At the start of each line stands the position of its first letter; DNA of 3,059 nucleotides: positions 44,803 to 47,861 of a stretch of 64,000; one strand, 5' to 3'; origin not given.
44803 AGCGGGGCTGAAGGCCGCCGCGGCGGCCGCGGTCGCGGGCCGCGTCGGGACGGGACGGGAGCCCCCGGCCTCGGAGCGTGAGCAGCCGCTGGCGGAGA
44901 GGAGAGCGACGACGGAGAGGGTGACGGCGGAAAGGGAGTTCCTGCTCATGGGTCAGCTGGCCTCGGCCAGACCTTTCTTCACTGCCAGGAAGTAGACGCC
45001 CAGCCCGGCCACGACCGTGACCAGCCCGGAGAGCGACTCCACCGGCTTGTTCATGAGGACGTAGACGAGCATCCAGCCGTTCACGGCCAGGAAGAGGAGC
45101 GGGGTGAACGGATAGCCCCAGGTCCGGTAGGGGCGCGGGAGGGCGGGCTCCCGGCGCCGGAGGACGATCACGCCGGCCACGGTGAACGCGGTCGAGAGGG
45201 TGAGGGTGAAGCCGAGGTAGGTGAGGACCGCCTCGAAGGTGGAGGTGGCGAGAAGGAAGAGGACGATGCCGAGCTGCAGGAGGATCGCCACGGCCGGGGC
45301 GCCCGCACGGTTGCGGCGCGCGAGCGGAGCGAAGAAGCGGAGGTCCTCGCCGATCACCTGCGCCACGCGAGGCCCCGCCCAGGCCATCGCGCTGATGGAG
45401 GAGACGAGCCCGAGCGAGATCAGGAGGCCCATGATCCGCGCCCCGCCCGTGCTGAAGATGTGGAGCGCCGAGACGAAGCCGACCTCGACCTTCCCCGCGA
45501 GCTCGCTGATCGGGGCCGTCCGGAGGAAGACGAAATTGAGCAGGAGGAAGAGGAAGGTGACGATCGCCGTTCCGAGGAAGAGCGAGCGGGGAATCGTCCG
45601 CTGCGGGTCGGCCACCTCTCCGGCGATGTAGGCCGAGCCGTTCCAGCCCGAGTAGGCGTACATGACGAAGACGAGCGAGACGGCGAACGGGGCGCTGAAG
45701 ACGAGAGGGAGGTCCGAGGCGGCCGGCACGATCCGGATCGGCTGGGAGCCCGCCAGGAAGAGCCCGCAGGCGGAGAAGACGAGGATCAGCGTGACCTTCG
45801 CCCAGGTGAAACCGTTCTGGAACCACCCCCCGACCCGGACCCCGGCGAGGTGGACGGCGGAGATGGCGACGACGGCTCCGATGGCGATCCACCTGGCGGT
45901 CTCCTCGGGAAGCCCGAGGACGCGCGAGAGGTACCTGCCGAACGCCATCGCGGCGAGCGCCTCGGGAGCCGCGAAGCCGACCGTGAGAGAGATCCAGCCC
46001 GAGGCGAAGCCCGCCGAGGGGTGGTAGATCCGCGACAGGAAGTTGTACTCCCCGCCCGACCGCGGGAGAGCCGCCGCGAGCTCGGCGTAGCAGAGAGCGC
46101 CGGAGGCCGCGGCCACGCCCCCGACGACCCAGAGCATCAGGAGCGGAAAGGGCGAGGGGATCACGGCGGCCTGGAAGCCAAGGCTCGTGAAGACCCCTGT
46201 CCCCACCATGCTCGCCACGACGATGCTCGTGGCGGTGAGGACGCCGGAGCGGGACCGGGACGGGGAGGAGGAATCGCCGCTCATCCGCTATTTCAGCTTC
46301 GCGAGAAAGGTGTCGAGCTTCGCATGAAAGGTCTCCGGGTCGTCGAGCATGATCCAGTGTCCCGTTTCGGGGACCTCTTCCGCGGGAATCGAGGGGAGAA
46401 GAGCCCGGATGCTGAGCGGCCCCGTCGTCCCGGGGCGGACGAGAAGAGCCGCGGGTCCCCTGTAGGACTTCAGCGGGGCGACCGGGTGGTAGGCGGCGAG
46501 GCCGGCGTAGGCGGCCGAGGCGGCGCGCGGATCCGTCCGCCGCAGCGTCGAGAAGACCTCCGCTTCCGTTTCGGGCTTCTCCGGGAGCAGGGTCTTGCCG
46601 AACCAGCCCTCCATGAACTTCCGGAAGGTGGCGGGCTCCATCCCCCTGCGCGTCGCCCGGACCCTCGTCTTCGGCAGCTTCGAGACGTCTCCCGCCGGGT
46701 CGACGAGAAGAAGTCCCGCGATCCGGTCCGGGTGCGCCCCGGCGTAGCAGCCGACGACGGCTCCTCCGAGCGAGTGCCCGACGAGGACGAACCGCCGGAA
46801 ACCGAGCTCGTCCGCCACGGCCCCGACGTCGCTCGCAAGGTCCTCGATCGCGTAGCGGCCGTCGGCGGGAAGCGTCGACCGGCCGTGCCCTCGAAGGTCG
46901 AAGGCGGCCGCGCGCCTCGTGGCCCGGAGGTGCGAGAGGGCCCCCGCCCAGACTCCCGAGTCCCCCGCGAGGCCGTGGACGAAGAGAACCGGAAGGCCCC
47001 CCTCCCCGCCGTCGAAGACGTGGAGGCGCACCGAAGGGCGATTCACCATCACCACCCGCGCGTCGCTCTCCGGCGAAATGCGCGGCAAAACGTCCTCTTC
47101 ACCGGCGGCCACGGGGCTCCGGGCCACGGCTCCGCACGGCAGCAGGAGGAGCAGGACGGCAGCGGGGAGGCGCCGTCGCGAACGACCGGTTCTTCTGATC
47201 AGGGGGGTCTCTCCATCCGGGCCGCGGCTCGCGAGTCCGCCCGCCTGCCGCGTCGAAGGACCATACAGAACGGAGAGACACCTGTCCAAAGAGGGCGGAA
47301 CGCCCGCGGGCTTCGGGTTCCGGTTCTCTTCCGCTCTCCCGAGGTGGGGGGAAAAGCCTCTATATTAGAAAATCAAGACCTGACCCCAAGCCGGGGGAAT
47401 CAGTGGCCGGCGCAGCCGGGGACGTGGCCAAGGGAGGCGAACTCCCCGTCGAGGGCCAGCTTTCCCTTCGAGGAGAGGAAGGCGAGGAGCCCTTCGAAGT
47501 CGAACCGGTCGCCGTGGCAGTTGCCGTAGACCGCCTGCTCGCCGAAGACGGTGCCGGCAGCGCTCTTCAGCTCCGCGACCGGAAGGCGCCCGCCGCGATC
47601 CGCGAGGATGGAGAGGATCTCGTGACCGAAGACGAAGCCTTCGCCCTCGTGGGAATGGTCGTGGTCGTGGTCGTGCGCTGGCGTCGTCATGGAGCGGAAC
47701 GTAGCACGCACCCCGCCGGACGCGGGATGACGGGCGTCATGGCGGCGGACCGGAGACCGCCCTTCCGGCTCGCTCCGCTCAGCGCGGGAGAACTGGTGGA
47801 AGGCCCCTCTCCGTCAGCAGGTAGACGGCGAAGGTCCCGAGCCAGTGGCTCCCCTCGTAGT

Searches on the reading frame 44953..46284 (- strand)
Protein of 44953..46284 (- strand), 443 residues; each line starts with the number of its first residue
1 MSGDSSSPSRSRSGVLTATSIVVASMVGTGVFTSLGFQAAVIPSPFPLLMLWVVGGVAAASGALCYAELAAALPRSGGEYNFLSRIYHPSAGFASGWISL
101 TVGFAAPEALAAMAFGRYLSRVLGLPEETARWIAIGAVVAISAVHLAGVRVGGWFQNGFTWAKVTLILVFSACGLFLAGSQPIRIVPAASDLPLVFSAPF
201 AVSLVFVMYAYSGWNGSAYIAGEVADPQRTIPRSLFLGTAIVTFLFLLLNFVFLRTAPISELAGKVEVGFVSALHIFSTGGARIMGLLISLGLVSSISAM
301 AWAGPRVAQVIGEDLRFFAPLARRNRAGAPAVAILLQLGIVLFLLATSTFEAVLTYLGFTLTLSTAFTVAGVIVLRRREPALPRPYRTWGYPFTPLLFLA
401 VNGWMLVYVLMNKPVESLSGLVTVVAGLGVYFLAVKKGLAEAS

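Call 27: search_protein_families(library=pfam, proteins=[window:44953-46284:-], max_evalue=0.0001)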
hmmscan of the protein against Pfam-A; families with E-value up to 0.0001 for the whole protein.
window:44953-46284:- (443 aa): 2 families
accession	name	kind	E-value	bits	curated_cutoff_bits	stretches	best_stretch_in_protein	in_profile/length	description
PF13520.12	AA_permease_2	-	3.9e-49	168.1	27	1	14-417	2-412/427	Amino acid permease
PF00324.27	AA_permease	-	5.7e-28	98.3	24.6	1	19-416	3-427/470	Amino acid permease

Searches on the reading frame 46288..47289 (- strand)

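Call 27: search_protein_families(library=pfam, proteins=[window:46288-47289:-], max_evalue=0.0001)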
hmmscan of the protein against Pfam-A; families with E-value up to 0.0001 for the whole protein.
window:46288-47289:- (333 aa): 4 families
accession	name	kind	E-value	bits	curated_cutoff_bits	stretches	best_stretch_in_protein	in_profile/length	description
PF00561.26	Abhydrolase_1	-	3e-26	93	25.8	1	100-202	2-103/245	alpha/beta hydrolase fold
PF12697.13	Abhydrolase_6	-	2.1e-23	84.5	26.3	1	101-321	1-214/217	Alpha/beta hydrolase family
PF12146.15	Hydrolase_4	-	8.5e-13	48.6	27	1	101-205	7-116/239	Serine aminopeptidase, S33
PF03096.20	Ndr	-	2.5e-06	26.8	23.3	1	140-202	73-136/283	Ndr family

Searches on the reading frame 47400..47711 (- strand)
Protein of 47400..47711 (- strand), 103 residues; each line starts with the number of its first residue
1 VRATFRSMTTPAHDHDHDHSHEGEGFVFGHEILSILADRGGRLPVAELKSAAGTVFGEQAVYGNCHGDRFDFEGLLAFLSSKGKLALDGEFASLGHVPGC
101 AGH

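Call 27: search_protein_families(library=pfam, proteins=[window:47400-47711:-], max_evalue=0.0001)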
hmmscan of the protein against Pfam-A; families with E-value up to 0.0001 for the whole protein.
window:47400-47711:- (103 aa): 1 family
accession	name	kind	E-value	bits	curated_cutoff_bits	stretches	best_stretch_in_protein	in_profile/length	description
PF10678.14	DUF2492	-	8.6e-11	42.4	27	1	27-87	3-63/77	Protein of unknown function (DUF2492)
